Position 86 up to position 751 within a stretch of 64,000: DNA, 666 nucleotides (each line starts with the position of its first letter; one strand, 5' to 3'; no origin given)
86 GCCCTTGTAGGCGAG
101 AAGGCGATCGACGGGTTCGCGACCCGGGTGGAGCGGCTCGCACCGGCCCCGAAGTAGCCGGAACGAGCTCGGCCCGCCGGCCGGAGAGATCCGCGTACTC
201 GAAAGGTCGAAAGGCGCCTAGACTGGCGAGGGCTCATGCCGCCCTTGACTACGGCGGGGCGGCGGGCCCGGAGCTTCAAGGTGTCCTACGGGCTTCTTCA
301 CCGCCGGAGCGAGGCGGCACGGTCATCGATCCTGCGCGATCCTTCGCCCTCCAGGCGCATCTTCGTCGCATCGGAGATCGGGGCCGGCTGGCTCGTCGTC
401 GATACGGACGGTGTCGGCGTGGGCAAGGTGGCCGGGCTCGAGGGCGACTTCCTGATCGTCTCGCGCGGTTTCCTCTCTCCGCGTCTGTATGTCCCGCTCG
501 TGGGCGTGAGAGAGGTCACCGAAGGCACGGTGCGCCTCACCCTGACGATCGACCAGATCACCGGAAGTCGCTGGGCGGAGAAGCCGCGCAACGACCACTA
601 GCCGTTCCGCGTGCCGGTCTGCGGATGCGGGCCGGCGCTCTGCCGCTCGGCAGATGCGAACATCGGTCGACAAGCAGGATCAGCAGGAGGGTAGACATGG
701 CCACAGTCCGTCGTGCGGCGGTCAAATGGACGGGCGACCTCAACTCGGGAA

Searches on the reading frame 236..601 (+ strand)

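Call 11: search_protein_families(library=pfam, proteins=[window:236-601:+], max_evalue=0.001)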
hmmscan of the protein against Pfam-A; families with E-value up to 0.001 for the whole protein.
window:236-601:+ (121 aa): 1 family
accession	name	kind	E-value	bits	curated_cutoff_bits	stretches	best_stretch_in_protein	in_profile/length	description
PF09939.14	DUF2171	-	3.8e-06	27.5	25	1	53-108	6-63/64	Uncharacterized protein conserved in bacteria (DUF2171)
